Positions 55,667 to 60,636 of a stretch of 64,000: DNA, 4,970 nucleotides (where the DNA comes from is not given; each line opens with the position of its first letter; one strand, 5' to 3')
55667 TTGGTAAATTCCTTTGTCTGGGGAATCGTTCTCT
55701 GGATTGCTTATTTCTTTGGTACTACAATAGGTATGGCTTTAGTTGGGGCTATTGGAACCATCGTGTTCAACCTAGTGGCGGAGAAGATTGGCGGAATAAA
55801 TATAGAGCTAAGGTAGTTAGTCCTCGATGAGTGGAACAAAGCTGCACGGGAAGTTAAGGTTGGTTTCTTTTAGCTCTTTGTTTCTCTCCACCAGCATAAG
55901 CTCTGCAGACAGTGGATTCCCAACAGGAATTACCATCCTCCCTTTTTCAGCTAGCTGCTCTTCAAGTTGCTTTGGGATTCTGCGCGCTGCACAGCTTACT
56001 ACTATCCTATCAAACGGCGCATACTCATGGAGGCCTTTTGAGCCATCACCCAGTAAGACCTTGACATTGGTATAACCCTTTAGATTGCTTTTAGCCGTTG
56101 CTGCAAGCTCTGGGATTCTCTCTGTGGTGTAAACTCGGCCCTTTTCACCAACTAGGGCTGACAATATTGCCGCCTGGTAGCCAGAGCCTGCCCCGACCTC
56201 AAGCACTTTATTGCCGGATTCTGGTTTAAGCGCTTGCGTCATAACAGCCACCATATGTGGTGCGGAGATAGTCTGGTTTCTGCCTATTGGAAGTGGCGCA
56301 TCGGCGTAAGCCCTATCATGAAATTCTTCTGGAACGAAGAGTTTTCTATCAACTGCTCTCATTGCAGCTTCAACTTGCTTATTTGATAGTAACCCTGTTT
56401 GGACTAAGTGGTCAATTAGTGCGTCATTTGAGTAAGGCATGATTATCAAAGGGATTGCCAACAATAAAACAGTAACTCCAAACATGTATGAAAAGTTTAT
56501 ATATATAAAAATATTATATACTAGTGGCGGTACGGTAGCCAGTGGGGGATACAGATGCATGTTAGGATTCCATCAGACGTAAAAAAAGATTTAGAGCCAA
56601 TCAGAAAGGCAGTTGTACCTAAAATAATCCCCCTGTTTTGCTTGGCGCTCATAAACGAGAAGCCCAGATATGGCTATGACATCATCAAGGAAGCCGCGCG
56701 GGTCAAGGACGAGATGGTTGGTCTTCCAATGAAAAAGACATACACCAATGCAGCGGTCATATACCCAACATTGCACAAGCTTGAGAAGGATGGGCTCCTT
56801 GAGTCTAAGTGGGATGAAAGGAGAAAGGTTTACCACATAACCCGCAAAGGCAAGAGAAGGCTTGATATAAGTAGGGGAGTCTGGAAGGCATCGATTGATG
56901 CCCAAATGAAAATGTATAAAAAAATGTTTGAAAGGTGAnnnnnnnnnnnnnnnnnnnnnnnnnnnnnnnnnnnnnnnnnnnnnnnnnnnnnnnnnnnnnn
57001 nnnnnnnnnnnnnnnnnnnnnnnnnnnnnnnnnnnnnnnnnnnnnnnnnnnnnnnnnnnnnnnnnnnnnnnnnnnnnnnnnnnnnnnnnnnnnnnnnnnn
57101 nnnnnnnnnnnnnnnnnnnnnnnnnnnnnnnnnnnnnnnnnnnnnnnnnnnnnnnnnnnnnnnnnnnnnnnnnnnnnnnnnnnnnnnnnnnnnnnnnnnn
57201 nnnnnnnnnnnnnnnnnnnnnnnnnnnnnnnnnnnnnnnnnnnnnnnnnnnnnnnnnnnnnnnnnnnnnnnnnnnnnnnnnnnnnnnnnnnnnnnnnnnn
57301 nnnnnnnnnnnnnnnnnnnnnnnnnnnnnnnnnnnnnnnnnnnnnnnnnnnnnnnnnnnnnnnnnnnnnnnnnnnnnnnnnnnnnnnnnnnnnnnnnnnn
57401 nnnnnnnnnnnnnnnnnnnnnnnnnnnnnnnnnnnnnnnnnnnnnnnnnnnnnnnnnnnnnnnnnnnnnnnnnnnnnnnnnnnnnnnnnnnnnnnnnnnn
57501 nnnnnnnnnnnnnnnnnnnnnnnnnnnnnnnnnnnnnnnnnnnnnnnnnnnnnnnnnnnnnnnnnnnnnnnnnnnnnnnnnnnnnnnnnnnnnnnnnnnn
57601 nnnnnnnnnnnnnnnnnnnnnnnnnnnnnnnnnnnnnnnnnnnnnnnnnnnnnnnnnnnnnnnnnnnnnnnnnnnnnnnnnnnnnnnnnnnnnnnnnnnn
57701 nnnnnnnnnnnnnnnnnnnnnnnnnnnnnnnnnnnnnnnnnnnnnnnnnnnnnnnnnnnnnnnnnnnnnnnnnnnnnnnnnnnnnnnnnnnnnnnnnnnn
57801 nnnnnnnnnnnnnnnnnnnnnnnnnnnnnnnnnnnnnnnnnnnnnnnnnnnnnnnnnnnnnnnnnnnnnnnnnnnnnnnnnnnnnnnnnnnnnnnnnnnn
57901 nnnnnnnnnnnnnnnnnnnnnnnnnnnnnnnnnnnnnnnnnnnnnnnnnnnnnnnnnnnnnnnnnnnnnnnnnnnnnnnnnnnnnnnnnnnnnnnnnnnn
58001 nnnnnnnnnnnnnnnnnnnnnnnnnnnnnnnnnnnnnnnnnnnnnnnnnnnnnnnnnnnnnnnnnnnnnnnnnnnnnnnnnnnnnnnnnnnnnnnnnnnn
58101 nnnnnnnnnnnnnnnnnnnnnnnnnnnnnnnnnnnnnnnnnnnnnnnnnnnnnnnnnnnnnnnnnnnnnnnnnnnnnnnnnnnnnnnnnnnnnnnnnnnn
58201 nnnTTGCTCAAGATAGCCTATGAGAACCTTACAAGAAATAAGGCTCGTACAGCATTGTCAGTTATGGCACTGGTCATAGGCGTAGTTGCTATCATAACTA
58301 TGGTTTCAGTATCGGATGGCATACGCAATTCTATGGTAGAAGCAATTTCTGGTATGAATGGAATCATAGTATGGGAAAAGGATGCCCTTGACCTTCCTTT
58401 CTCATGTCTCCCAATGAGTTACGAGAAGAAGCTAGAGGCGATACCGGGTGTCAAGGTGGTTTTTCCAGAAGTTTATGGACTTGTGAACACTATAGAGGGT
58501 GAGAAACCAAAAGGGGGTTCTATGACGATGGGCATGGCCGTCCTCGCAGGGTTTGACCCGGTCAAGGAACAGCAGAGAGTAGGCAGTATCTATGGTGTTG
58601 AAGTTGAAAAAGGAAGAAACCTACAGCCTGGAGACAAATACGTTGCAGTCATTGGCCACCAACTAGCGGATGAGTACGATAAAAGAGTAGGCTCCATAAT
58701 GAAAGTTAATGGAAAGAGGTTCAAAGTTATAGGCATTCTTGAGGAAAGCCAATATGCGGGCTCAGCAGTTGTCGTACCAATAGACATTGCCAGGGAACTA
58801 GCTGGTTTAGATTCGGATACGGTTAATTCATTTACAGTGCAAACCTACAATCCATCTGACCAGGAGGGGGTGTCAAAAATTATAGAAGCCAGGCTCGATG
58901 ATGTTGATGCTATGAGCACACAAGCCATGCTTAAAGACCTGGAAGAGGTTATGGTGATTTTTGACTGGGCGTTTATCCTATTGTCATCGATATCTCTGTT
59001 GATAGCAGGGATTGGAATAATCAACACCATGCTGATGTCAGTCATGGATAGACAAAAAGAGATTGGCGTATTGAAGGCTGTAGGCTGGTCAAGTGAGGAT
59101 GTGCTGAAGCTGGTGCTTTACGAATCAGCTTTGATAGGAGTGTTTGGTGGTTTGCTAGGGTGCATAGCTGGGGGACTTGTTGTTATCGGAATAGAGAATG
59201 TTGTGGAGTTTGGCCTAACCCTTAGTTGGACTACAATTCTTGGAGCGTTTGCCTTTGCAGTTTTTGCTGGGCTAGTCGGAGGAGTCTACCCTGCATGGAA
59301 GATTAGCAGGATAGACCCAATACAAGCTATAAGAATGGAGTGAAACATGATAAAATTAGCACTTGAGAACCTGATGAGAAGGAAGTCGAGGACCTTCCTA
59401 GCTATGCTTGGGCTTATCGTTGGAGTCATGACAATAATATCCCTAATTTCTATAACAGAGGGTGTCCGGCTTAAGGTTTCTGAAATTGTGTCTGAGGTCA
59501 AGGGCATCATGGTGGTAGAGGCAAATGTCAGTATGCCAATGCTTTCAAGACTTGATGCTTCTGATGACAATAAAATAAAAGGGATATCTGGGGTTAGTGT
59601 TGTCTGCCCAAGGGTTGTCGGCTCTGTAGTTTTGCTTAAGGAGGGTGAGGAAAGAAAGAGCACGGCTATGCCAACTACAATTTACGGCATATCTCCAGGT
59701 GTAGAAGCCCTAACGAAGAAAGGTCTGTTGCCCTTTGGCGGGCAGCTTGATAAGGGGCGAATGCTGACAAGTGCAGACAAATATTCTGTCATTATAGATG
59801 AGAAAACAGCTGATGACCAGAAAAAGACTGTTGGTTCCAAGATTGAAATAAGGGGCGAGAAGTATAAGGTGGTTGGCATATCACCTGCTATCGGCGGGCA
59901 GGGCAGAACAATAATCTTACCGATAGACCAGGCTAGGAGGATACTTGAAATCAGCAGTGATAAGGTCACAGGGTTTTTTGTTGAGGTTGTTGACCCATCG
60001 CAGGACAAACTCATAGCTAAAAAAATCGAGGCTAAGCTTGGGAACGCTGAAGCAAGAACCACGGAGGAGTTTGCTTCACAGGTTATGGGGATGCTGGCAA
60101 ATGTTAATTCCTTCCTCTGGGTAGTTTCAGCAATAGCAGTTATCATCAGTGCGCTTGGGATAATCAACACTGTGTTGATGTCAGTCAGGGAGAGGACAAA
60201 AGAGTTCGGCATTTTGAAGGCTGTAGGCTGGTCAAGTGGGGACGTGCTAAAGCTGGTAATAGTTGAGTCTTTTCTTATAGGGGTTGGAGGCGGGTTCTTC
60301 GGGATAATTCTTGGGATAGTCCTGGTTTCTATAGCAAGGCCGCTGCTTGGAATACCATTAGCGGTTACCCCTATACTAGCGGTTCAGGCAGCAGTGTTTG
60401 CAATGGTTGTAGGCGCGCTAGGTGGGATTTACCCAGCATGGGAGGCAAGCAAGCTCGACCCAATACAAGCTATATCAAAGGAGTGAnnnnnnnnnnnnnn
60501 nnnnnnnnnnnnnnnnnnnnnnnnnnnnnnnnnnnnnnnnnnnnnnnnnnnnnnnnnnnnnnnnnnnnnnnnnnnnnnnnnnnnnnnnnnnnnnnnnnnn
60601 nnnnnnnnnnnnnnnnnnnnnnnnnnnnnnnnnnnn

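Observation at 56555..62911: PadR-flanked cassette: CARDB surface protein, two FtsX permeases, ABC ATPase and a radical-SAM/SPASM enzyme with a novel N-terminal Cys domain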

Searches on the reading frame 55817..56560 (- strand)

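Call 3: search_protein_families(library=pfam, proteins=[window:55817-56560:-], max_evalue=0.01)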
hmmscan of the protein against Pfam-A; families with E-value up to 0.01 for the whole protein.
window:55817-56560:- (247 aa): 9 families
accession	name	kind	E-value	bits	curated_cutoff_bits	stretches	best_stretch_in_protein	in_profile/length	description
PF01135.25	PCMT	-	6.4e-63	212.7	20.3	1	44-246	2-207/210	Protein-L-isoaspartate(D-aspartate) O-methyltransferase (PCMT)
PF13847.12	Methyltransf_31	-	3.3e-08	33.8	27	1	114-210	2-108/145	Methyltransferase domain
PF13649.12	Methyltransf_25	-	8.8e-07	30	27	1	119-212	1-95/97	Methyltransferase domain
PF01189.24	Methyltr_RsmB-F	-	2.7e-05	24.4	27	1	109-190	2-89/199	16S rRNA methyltransferase RsmB/F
PF01209.24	Ubie_methyltran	-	4.3e-05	23.4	20.1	1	110-217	42-150/233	ubiE/COQ5 methyltransferase family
PF01269.23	Fibrillarin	-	8.6e-05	22.2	27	1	111-175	67-131/227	Fibrillarin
PF08241.18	Methyltransf_11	-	0.00015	22.8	21.2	1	120-214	1-91/95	Methyltransferase domain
PF08704.16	GCD14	-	0.0011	19.1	26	1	104-161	29-86/247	tRNA methyltransferase complex GCD14 subunit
PF00398.26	RrnaAD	-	0.0011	18.5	24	1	108-174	23-86/263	Ribosomal RNA adenine dimethylase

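Call 4: search_protein_families(library=ncbifam, proteins=[window:55817-56560:-], max_evalue=0.01)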
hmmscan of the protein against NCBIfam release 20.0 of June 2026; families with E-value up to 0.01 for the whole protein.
window:55817-56560:- (247 aa): 34 families (the best 25 are shown)
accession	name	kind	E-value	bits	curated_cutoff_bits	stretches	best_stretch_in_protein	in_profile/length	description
NF010549.0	PRK13942.1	equivalog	2.8e-70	236.1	282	1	46-246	8-209/215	protein-L-isoaspartate O-methyltransferase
NF001453.0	PRK00312.1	equivalog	7.6e-69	231.6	188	1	46-246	12-211/217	protein-L-isoaspartate(D-aspartate) O-methyltransferase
TIGR00080.1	pimt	equivalog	6e-64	215.8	159.05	1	44-246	6-210/216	protein-L-isoaspartate O-methyltransferase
TIGR04364.1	methyltran_FxLD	equivalog_domain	8.6e-46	156.8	320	1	46-244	6-212/394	methyltransferase, FxLD system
TIGR04188.1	methyltr_grsp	subfamily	1.3e-32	113.6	380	1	99-223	91-216/363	ATP-grasp peptide maturase system methyltransferase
NF010550.0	PRK13943.1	equivalog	1.9e-24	86.4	359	1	96-219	61-186/322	protein-L-isoaspartate O-methyltransferase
TIGR02469.1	CbiT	equivalog_domain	3.2e-10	40.4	78.3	1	103-213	7-122/124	precorrin-6Y C5,15-methyltransferase (decarboxylating) subunit CbiT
NF041536.1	ArsM_DUF2284_UU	exception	9.5e-10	37.4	575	1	114-232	75-195/459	arsenite methyltransferase/DUF2284 domain selenoprotein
NF041537.1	ArsM_AhpD_UU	exception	6.6e-09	35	510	1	115-228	76-190/345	arsenite methyltransferase/AhpD domain selenoprotein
NF047649.1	MTase_UXPK_star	exception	6.4e-08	32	460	1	115-226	77-189/283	methyltransferase/UXPK-star double selenoprotein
NF008823.0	PRK11873.1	subfamily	5.3e-07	29.4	263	1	114-190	76-154/272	arsenite methyltransferase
NF001556.0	PRK00377.1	equivalog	5.9e-07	29.5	238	1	110-211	35-143/198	cobalt-precorrin-6Y C(15)-methyltransferase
NF005640.0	PRK07402.1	equivalog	2.1e-06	27.4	219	1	106-225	34-156/200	precorrin-6Y C5,15-methyltransferase subunit CbiT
NF011530.0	PRK14968.1-4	equivalog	4.8e-06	26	243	1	114-188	38-105/202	putative methyltransferase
TIGR00755.1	ksgA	equivalog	1.9e-05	24.1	171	1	101-190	15-101/256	16S rRNA (adenine(1518)-N(6)/adenine(1519)-N(6))-dimethyltransferase RsmA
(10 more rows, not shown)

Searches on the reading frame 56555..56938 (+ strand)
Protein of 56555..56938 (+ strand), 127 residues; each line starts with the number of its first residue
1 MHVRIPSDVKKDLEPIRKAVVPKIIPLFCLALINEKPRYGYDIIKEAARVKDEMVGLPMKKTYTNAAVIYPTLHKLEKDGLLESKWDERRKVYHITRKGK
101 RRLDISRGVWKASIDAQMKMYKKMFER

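Call 3: search_protein_families(library=pfam, proteins=[window:56555-56938:+], max_evalue=0.01)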
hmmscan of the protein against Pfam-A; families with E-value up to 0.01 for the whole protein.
window:56555-56938:+ (127 aa): 2 families
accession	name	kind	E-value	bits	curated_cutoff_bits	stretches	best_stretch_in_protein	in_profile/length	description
PF03551.20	PadR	-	1.5e-16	60.6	27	1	30-103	2-73/75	Transcriptional regulator PadR-like family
PF14277.12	DUF4364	-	0.00029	21.1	26.9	1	53-107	20-74/162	Domain of unknown function (DUF4364)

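Call 4: search_protein_families(library=ncbifam, proteins=[window:56555-56938:+], max_evalue=0.01)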
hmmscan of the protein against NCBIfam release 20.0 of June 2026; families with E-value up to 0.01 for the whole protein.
window:56555-56938:+ (127 aa): 6 families
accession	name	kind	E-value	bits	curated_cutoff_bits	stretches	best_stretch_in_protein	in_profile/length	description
TIGR03433.1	padR_acidobact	paralog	1.3e-11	44.5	101.8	1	27-116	7-94/101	PadR family transcriptional regulator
NF006931.0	PRK09416.1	equivalog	5.4e-09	36.3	112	1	36-104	55-116/135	PadR family transcriptional regulator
NF053635.1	TransRegRv3488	equivalog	3.3e-06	27.2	140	1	68-108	42-86/98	Rv3488 family transcriptional regulator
TIGR02719.1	repress_PhaQ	equivalog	0.00017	21.9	139.35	1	63-125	54-117/138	poly-beta-hydroxybutyrate-responsive repressor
NF004170.0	PRK05638.1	equivalog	0.0009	17.9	421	1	29-103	376-438/442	threonine synthase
NF053610.1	Sso10a_fam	subfamily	0.0012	18.9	60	1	59-101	24-62/64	Sso10a family chromatin protein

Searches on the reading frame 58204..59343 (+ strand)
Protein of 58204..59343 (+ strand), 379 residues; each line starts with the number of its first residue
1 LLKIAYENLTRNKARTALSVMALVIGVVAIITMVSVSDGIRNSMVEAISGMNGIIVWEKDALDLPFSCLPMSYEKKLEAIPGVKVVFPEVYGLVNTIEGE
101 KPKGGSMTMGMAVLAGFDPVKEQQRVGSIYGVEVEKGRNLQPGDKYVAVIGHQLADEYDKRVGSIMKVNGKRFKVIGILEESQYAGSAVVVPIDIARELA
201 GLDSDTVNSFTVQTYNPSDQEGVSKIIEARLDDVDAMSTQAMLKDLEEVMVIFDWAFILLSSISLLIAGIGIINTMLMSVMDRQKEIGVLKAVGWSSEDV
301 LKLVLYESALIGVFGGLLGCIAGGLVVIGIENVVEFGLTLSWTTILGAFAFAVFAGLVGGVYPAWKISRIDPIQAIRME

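Call 3: search_protein_families(library=pfam, proteins=[window:58204-59343:+], max_evalue=0.01)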
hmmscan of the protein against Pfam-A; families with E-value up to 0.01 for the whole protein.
window:58204-59343:+ (379 aa): 2 families
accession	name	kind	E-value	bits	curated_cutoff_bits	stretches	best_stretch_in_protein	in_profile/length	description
PF12704.14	MacB_PCD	-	1.2e-26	94.7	27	1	16-229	1-206/207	MacB-like periplasmic core domain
PF02687.27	FtsX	-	5.1e-21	75.4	25.5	1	259-372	2-120/120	FtsX-like permease C-terminal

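Call 4: search_protein_families(library=ncbifam, proteins=[window:58204-59343:+], max_evalue=0.01)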
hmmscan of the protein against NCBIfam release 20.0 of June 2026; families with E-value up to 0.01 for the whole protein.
window:58204-59343:+ (379 aa): 10 families
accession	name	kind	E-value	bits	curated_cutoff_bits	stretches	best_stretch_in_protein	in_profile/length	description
TIGR02212.1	lolCE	equivalog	2.9e-28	98.9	362.45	1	16-336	24-348/411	lipoprotein-releasing ABC transporter permease subunit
NF007826.0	PRK10535.1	equivalog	3.1e-26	91.8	966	2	152-377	410-646/648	macrolide ABC transporter ATP-binding protein/permease MacB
TIGR03434.1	ADOP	subfamily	6.5e-21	74.1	622.3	1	113-379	519-803/803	ADOP family duplicated permease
NF008076.0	PRK10814.1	exception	7.6e-13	48.2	473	1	17-379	28-399/399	lipoprotein-releasing ABC transporter permease subunit LolC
NF038346.1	FtsX_actino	exception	1.1e-10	41.4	250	1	206-336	131-263/308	permease-like cell division protein FtsX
NF038347.1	FtsX_Gpos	exception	1.3e-09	37.9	225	1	207-321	121-235/296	permease-like cell division protein FtsX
NF008357.0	PRK11146.1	exception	3e-08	32.9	439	1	129-335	149-350/414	lipoprotein-releasing ABC transporter permease subunit LolE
TIGR00439.2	FtsX_Gneg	equivalog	1.4e-07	31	255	1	230-337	142-250/292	permease-like cell division protein FtsX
TIGR02213.1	lolE_release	exception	3.6e-06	26.1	540.35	1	129-334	146-346/411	lipoprotein-releasing ABC transporter permease subunit LolE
TIGR01185.1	devC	equivalog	0.0024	16.9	290.35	1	154-372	151-376/380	ABC transporter permease DevC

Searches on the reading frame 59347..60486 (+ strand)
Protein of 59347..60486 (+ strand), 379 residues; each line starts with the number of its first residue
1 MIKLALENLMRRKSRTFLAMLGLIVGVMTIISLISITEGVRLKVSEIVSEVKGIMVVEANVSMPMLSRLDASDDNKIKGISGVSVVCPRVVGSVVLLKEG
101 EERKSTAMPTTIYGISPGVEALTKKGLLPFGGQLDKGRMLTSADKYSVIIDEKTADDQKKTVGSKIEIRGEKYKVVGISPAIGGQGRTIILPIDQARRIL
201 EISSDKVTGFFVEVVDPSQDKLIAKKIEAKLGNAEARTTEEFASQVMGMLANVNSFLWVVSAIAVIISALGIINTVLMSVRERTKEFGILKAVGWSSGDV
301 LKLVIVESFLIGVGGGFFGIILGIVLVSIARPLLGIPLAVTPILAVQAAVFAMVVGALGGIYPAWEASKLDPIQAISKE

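Call 3: search_protein_families(library=pfam, proteins=[window:59347-60486:+], max_evalue=0.01)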
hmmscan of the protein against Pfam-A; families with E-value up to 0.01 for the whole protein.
window:59347-60486:+ (379 aa): 2 families
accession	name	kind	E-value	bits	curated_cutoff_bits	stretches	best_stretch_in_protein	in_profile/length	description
PF12704.14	MacB_PCD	-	8.5e-24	85.4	27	1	16-229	1-206/207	MacB-like periplasmic core domain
PF02687.27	FtsX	-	9.4e-21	74.5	25.5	1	259-372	2-120/120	FtsX-like permease C-terminal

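Call 4: search_protein_families(library=ncbifam, proteins=[window:59347-60486:+], max_evalue=0.01)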
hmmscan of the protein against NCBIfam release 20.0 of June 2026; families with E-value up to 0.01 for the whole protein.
window:59347-60486:+ (379 aa): 10 families
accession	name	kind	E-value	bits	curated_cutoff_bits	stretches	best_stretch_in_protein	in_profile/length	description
TIGR02212.1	lolCE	equivalog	1.1e-21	77.3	362.45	1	16-379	24-411/411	lipoprotein-releasing ABC transporter permease subunit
NF007826.0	PRK10535.1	equivalog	1.5e-20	73.1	966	1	253-379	521-648/648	macrolide ABC transporter ATP-binding protein/permease MacB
TIGR03434.1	ADOP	subfamily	1.7e-19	69.4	622.3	1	133-379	543-803/803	ADOP family duplicated permease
NF008076.0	PRK10814.1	exception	6.3e-15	55.1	473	2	185-377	197-397/399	lipoprotein-releasing ABC transporter permease subunit LolC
NF038346.1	FtsX_actino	exception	6.4e-10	38.9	250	1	209-347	134-276/308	permease-like cell division protein FtsX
NF008357.0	PRK11146.1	exception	7.5e-10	38.2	439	1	172-326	186-341/414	lipoprotein-releasing ABC transporter permease subunit LolE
TIGR02213.1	lolE_release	exception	4.5e-08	32.4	540.35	1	187-327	199-339/411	lipoprotein-releasing ABC transporter permease subunit LolE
NF038347.1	FtsX_Gpos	exception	2.1e-06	27.3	225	1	207-325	121-239/296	permease-like cell division protein FtsX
TIGR01185.1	devC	equivalog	8.4e-05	21.7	290.35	1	257-360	260-364/380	ABC transporter permease DevC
TIGR00439.2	FtsX_Gneg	equivalog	0.00026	20.3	255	1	219-332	132-245/292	permease-like cell division protein FtsX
